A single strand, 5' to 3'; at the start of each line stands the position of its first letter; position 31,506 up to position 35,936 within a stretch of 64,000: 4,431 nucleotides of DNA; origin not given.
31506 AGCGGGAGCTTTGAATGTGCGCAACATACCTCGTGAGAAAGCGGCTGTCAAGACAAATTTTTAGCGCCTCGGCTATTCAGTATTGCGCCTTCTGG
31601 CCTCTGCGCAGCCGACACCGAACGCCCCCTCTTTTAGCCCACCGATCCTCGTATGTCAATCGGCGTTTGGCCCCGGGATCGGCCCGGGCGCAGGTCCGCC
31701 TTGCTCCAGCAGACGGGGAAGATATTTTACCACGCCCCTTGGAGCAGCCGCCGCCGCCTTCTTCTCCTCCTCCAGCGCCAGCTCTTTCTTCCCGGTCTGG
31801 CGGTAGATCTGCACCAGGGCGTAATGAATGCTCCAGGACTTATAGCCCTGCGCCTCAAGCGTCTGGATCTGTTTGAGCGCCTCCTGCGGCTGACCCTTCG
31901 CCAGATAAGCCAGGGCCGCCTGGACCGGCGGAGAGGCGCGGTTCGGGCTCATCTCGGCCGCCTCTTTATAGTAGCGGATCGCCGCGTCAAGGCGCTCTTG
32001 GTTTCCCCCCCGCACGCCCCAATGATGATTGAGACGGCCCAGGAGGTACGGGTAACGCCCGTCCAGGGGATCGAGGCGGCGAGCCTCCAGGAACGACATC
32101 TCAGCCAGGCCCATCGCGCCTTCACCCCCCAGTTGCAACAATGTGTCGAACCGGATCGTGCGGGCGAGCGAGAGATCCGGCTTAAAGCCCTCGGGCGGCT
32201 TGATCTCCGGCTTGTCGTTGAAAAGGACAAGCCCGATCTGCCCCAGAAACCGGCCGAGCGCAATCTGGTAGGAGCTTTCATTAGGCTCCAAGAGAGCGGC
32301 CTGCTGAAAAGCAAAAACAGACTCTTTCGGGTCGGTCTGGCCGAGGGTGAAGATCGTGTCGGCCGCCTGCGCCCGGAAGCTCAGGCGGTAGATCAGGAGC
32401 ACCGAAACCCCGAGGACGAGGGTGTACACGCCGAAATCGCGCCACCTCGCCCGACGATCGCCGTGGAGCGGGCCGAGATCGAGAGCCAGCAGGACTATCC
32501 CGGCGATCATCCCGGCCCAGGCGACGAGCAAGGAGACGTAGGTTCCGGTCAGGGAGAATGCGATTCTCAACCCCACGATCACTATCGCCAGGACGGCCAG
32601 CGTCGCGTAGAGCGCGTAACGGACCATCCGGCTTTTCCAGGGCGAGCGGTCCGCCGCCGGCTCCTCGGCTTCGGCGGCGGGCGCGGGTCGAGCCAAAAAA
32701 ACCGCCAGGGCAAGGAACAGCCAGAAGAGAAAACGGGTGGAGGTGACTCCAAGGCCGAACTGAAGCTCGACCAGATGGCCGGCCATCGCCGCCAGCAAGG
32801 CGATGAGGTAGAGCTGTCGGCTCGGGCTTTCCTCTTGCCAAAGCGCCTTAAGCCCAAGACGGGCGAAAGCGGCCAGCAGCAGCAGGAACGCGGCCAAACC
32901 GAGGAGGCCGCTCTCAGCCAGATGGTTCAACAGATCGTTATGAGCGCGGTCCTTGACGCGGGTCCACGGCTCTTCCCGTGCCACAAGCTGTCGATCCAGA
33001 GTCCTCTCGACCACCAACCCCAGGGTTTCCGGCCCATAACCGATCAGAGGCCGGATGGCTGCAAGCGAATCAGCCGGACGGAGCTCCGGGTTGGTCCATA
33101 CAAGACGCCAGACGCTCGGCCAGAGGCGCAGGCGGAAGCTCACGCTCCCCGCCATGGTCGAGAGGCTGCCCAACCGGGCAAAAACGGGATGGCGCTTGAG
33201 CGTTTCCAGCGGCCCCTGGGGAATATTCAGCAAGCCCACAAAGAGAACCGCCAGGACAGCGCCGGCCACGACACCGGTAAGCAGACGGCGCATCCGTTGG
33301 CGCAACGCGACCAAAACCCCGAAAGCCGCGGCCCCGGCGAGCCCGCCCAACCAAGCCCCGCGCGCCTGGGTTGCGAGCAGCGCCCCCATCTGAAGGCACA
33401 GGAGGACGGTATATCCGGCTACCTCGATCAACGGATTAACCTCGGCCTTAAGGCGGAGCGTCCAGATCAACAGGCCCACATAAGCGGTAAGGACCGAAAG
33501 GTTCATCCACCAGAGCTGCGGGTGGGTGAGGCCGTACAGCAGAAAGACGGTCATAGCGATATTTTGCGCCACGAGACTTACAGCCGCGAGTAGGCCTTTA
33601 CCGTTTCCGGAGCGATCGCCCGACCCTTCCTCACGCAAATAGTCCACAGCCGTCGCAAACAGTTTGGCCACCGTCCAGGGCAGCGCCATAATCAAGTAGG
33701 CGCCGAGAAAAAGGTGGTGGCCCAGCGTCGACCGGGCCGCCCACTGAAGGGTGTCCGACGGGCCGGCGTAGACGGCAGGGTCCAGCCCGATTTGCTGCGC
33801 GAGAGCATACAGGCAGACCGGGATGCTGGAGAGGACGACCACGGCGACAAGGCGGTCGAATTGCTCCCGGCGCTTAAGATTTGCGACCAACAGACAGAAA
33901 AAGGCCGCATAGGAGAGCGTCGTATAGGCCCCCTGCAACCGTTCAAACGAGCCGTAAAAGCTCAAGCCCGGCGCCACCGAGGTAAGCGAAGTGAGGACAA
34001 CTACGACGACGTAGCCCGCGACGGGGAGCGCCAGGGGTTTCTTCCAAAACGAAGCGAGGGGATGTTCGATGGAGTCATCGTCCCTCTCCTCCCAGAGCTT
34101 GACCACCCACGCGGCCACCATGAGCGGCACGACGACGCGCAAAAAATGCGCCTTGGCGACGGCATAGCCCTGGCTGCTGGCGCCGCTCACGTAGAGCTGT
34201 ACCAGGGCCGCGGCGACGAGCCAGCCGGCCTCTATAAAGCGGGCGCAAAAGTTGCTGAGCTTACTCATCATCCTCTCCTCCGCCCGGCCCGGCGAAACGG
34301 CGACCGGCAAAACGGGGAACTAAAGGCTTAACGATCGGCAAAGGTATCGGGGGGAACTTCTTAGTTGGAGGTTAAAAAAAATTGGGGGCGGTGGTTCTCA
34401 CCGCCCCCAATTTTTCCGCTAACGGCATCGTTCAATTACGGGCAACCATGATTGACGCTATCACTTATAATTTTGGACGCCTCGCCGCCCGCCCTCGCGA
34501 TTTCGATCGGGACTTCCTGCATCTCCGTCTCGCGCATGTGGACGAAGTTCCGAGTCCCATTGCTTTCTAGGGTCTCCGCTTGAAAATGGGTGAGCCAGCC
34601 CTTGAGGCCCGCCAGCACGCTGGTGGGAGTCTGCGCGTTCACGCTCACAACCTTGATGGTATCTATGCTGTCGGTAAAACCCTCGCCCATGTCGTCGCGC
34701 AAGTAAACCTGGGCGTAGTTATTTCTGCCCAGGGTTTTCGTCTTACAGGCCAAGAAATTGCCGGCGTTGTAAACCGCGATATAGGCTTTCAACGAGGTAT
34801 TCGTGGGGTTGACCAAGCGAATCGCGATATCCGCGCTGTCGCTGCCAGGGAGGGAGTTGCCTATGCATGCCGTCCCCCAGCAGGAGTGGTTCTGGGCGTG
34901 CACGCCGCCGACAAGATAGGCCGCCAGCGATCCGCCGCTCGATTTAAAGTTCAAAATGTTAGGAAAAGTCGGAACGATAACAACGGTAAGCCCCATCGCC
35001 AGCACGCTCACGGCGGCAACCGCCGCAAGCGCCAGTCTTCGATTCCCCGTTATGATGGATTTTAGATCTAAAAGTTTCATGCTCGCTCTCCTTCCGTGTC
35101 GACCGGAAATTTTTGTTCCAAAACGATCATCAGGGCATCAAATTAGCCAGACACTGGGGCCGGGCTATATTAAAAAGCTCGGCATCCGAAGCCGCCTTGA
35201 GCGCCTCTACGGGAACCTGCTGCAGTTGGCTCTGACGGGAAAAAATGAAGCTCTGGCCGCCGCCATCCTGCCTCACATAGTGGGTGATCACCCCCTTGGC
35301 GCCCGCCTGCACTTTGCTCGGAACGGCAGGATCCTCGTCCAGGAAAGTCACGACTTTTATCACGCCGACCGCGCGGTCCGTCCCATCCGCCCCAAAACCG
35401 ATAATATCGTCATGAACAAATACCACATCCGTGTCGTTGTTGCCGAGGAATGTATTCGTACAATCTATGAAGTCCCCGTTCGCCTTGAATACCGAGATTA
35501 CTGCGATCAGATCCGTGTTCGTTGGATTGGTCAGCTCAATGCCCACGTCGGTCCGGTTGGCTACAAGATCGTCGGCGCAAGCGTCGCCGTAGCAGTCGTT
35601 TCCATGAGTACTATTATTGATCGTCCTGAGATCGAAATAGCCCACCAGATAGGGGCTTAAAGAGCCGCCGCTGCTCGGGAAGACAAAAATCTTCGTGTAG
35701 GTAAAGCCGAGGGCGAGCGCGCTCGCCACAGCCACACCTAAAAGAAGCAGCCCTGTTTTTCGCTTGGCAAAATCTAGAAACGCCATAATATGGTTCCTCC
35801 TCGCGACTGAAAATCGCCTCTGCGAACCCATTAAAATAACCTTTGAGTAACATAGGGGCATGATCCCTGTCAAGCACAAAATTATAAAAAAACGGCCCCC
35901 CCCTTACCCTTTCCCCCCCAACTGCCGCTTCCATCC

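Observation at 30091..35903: Duplicated two-gene module of an unrecognisable exported 4-Cys protein family flanking a Wzy_C/TPR membrane protein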

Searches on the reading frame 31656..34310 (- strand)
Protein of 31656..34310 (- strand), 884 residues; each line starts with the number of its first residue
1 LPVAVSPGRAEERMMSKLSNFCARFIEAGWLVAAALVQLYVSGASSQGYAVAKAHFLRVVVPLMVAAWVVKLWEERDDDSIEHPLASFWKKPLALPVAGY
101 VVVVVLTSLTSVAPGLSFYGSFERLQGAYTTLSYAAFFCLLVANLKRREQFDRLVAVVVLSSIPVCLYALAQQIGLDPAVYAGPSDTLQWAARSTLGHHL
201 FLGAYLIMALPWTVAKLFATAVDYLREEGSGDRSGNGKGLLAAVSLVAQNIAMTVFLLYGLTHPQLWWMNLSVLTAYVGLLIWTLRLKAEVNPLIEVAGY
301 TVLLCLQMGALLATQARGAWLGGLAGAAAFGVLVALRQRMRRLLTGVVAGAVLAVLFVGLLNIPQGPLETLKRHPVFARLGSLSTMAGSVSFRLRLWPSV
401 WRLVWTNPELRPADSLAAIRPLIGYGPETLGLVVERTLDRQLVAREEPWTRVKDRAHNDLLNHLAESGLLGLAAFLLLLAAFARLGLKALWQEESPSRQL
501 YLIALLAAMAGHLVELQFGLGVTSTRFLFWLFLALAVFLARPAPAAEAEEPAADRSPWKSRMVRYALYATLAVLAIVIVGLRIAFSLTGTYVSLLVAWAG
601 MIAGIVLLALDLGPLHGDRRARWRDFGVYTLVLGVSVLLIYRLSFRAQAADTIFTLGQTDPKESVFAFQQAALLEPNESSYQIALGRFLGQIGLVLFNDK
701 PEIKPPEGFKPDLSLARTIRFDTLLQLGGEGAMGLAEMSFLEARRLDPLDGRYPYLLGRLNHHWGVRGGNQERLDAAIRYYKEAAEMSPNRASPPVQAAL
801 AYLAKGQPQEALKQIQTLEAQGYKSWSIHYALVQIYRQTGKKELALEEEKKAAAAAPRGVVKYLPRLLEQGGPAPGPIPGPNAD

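Call 4: search_protein_families(library=pfam, proteins=[window:31656-34310:-], max_evalue=1)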
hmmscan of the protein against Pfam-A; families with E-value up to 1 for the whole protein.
window:31656-34310:- (884 aa): 11 families
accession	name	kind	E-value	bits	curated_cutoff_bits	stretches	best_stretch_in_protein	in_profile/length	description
PF04932.20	Wzy_C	-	1.3e-13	51.4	31.7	2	306-408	5-99/149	O-Antigen ligase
PF13432.12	TPR_16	-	2.1e-06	28.5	32.7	1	798-858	3-63/65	Tetratricopeptide repeat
PF14559.12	TPR_19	-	6.3e-05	23.7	25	1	771-824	4-57/68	Tetratricopeptide repeat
PF13181.12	TPR_8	-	0.00011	22.5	25.7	1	770-790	13-33/34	Tetratricopeptide repeat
PF07719.23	TPR_2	-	0.00065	20.1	27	1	771-790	14-33/34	Tetratricopeptide repeat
PF13428.12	TPR_14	-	0.01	16.9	23.5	0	797-835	6-44/44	Tetratricopeptide repeat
PF20035.4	DUF6439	-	0.05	14.4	27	1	790-822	45-75/92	Family of unknown function (DUF6439)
PF00515.34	TPR_1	-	0.057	13.7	27.8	1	770-790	13-33/34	Tetratricopeptide repeat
PF13431.12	TPR_17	-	0.063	14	24.4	0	780-812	1-33/34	Tetratricopeptide repeat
PF13176.12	TPR_7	-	0.082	13.5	27.9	0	771-791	12-32/36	Tetratricopeptide repeat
PF13822.11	ACC_epsilon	-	0.46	11.6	25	1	535-566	19-52/60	Acyl-CoA carboxylase epsilon subunit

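Call 5: search_protein_families(library=ncbifam, proteins=[window:31656-34310:-], max_evalue=1)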
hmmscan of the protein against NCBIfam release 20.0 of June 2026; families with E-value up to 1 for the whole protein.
window:31656-34310:- (884 aa): 11 families
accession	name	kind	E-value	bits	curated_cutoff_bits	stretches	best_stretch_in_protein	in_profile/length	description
TIGR00947.1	2A73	equivalog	4.2e-07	29.3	366.4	3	91-218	66-190/425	IctB family putative bicarbonate transporter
TIGR02552.1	LcrH_SycD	equivalog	1e-05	25.2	104.8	1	771-817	65-111/136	SycD/LcrH family type III secretion system chaperone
TIGR02917.1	PEP_TPR_lipo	equivalog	5.7e-05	21.2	312.2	1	773-855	378-460/899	XrtA/PEP-CTERM system TPR-repeat protein PrsT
NF012031.0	PRK15487.1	equivalog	0.00034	19.8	277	1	299-510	190-375/404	O-antigen ligase RfaL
NF040959.1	MamA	equivalog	0.001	18.6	200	1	770-858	49-137/204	magnetosome protein MamA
NF052415.1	T3SS_chap_SctY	equivalog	0.0024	18.4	70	1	771-845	19-96/106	type III secretion apparatus assembly chaperone SctY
TIGR03939.1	PGA_TPR_OMP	equivalog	0.0031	15.8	366.65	1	770-858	98-186/800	poly-beta-1,6 N-acetyl-D-glucosamine export porin PgaA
NF008755.0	PRK11788.1-3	equivalog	0.17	11.2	430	1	771-853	193-276/388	lipopolysaccharide assembly protein LapB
TIGR02521.1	type_IV_pilW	equivalog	0.19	11.3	154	1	791-857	30-96/234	type IV pilus biogenesis/stability protein PilW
NF033920.0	C39_PA2778_fam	equivalog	0.48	9.8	150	1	772-857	170-255/255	PA2778 family cysteine peptidase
NF007302.0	PRK09782.1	equivalog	0.5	8.2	1223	0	795-858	548-611/990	phage receptor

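Call 55: find_homologous_proteins(query=window:31656-34271:-, max_evalue=1e-10)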
Query window:31656-34271:- (871 aa): 530 proteins with E <= 1e-10 among 8000 candidates; the best 120 are listed.
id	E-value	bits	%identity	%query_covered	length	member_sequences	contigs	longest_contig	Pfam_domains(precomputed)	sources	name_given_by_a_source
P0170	0.0e+0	1916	100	100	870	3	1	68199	PF13432.13,PF04932.21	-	-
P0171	0.0e+0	1500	78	100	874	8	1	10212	PF13432.13,PF07719.24,PF04932.21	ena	-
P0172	0.0e+0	1438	76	100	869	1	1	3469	PF04932.21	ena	-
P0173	0.0e+0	1248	67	100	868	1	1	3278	PF04932.21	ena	-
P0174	2.3e-260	885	52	99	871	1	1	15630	PF00515.35,PF07719.24,PF04932.21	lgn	-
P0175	2.2e-257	875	52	99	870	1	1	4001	PF04932.21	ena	-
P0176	2.1e-249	848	51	100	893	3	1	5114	PF14559.13,PF13414.13,PF00515.35,PF13432.13,PF07719.24,PF04932.21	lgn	-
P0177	3.7e-237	808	48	96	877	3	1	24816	PF04932.21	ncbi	-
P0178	1.5e-230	786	47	98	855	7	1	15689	PF04932.21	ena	-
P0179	4.5e-230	784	47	99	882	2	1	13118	PF13432.13,PF07719.24,PF04932.21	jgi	jgi:tetratricopeptide (TPR) repeat protein/O-antigen ligase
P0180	1.2e-224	766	46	99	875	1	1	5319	PF04932.21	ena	-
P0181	2.3e-223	762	47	99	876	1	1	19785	PF07719.24,PF04932.21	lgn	-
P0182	2.3e-222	759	45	97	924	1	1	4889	PF04932.21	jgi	jgi:O-antigen ligase/tetratricopeptide (TPR) repeat protein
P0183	2.0e-204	700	45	94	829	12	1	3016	PF04932.21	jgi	-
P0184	3.6e-204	699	45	95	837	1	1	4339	PF04932.21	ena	-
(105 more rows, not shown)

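Call 56: find_encoding_contigs(protein=P0177, flank=8000, max_places=2)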
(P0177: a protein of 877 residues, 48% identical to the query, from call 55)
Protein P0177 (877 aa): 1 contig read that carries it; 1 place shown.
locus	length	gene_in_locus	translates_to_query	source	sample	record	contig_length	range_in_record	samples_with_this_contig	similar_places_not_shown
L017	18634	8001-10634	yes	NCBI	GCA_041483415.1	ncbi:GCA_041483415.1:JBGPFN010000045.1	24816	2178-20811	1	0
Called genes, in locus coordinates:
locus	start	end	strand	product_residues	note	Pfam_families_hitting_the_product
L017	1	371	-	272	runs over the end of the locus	PF13189:Cytidylate_kin2, PF04972:BON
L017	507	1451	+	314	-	PF09084:NMT1, PF13379:NMT1_2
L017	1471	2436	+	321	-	PF13379:NMT1_2, PF09084:NMT1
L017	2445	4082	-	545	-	PF01663:Phosphodiest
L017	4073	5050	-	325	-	PF00535:Glycos_transf_2, PF10111:Glyco_tranf_2_2, PF13641:Glyco_tranf_2_3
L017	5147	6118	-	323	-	PF08867:FRG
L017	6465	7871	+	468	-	PF13727:CoA_binding_3, PF02397:Bac_transf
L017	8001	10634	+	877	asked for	PF04932:Wzy_C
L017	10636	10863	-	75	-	PF00550:PP-binding (weak)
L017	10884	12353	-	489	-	PF00501:AMP-binding, PF13193:AMP-binding_C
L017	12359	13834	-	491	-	PF00501:AMP-binding, PF13193:AMP-binding_C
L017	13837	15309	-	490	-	PF00501:AMP-binding, PF13193:AMP-binding_C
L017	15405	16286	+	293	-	-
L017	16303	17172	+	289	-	PF00685:Sulfotransfer_1, PF13469:Sulfotransfer_3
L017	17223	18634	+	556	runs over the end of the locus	PF13231:PMT_2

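Call 57: find_encoding_contigs(protein=P0174, flank=8000, max_places=2)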
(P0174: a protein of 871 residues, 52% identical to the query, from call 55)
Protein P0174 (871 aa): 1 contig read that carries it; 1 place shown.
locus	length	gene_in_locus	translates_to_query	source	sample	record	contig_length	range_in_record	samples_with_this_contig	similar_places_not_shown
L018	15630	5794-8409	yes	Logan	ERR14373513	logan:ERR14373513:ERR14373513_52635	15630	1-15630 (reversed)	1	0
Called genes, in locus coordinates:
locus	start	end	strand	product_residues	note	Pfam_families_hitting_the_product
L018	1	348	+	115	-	?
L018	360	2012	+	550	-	PF01663:Phosphodiest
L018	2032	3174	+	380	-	PF13439:Glyco_transf_4, PF13579:Glyco_trans_4_4, PF20706:GT4-conflict, PF00534:Glycos_transf_1, PF13692:Glyco_trans_1_4, PF13524:Glyco_trans_1_2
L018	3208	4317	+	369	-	PF09314:DUF1972, PF13439:Glyco_transf_4, PF13579:Glyco_trans_4_4, PF00534:Glycos_transf_1, PF13692:Glyco_trans_1_4, PF13524:Glyco_trans_1_2 (weak)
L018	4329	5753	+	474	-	PF13727:CoA_binding_3, PF02397:Bac_transf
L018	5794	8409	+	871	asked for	PF04932:Wzy_C, PF00515:TPR_1 (faint), PF07719:TPR_2 (faint)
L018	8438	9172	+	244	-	-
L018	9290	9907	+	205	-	-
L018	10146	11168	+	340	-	-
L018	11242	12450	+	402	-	PF13513:HEAT_EZ (faint), PF01602:Adaptin_N (faint), PF02985:HEAT (faint), PF03130:HEAT_PBS (faint), PF12717:Cnd1 (faint), PF27207:Y4lR_2nd (faint), PF13646:HEAT_2, PF13646:HEAT_2, +1 more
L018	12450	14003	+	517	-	PF01602:Adaptin_N (faint), PF12717:Cnd1 (faint), PF13513:HEAT_EZ (faint), PF23271:HEAT_GCN1 (faint), PF13646:HEAT_2, PF13646:HEAT_2, PF13646:HEAT_2, PF05345:He_PIG (weak), +4 more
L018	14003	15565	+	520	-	PF13088:BNR_2 (faint), PF02012:BNR (faint)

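Call 58: find_encoding_contigs(protein=P0181, flank=8000, max_places=2)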
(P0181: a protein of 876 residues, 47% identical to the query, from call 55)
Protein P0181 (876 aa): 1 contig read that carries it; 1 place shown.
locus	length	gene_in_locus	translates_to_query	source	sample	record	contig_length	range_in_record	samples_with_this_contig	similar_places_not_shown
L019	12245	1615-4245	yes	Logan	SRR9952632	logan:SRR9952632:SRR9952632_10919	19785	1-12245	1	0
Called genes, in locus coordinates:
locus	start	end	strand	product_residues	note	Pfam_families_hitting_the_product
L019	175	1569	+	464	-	PF13727:CoA_binding_3, PF02397:Bac_transf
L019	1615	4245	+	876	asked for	PF04932:Wzy_C, PF07719:TPR_2 (faint)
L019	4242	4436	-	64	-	-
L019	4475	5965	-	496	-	PF00501:AMP-binding, PF13193:AMP-binding_C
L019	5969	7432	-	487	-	PF00501:AMP-binding, PF13193:AMP-binding_C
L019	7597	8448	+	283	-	-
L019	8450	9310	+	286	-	PF00685:Sulfotransfer_1, PF13469:Sulfotransfer_3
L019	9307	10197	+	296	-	PF00535:Glycos_transf_2, PF10111:Glyco_tranf_2_2, PF13641:Glyco_tranf_2_3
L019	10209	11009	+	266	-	PF03808:Glyco_tran_WecG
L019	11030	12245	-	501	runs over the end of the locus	PF20695:UbiD_N, PF01977:UbiD, PF20696:UbiD_C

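Call 108: find_encoding_contigs(protein=P0173, flank=3000, max_places=2)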
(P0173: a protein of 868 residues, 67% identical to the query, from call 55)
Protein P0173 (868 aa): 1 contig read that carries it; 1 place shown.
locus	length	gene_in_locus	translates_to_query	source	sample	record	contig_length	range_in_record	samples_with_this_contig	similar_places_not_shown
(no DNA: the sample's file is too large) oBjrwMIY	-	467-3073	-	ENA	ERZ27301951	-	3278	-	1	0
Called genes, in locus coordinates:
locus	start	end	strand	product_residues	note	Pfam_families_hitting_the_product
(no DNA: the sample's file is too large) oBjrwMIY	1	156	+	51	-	?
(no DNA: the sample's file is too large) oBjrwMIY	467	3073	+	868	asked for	PF04932:Wzy_C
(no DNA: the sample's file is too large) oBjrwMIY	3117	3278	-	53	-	?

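Call 109: find_encoding_contigs(protein=P0176, flank=3000, max_places=2)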
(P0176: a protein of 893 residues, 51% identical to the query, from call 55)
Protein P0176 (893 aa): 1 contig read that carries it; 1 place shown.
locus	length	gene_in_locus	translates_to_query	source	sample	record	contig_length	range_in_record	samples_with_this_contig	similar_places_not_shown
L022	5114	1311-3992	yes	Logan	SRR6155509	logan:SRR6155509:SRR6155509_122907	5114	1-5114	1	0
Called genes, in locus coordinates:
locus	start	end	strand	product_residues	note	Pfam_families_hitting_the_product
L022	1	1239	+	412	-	?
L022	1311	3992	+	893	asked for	PF04932:Wzy_C, PF13414:TPR_11 (faint), PF00515:TPR_1 (faint), PF07719:TPR_2 (faint), PF14559:TPR_19 (faint), PF13432:TPR_16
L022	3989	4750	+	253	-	-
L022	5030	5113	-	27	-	?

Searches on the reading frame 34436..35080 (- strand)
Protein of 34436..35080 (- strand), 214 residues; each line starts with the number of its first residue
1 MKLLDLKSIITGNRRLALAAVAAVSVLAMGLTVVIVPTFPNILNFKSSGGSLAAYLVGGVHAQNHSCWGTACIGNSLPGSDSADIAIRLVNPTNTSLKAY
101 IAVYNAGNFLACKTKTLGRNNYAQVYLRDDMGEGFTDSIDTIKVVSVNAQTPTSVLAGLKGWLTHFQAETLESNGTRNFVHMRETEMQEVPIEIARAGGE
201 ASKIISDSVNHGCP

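Call 4: search_protein_families(library=pfam, proteins=[window:34436-35080:-], max_evalue=1)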
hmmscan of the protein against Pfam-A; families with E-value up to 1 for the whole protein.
window:34436-35080:- (214 aa): 0 families

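Call 5: search_protein_families(library=ncbifam, proteins=[window:34436-35080:-], max_evalue=1)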
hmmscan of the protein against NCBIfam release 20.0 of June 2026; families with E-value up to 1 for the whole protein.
window:34436-35080:- (214 aa): 0 families

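Call 63: search_protein_families(library=padloc, proteins=[window:34436-35080:-], max_evalue=0.1)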
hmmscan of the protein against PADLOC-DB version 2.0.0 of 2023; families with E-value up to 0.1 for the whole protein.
window:34436-35080:- (214 aa): 0 families

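Call 64: search_protein_families(library=phrogs, proteins=[window:34436-35080:-], max_evalue=0.1)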
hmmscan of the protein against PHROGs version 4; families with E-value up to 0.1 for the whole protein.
window:34436-35080:- (214 aa): 1 family
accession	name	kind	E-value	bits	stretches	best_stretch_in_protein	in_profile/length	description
phrog_33045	-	unknown function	0.078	14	0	8-30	3-24/30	-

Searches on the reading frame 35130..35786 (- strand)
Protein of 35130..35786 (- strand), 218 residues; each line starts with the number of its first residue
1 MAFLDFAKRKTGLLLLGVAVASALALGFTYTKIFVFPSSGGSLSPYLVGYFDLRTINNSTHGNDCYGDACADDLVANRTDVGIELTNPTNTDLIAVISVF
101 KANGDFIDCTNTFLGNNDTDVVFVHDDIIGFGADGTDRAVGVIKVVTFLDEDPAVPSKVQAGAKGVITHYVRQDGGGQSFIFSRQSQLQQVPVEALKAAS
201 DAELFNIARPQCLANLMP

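Call 4: search_protein_families(library=pfam, proteins=[window:35130-35786:-], max_evalue=1)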
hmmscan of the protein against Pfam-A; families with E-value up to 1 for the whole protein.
window:35130-35786:- (218 aa): 1 family
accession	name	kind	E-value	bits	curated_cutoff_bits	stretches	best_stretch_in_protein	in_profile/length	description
PF25471.1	TM_PetC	-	0.026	14.7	37.1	1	13-42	15-44/48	Iron-sulfur subunit PetC transmembrane anchor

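Call 5: search_protein_families(library=ncbifam, proteins=[window:35130-35786:-], max_evalue=1)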
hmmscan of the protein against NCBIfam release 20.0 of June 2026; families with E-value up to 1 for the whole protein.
window:35130-35786:- (218 aa): 0 families

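Call 63: search_protein_families(library=padloc, proteins=[window:35130-35786:-], max_evalue=0.1)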
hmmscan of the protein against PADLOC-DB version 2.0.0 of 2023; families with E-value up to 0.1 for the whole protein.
window:35130-35786:- (218 aa): 0 families

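Call 64: search_protein_families(library=phrogs, proteins=[window:35130-35786:-], max_evalue=0.1)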
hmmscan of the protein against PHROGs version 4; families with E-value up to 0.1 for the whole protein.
window:35130-35786:- (218 aa): 0 families
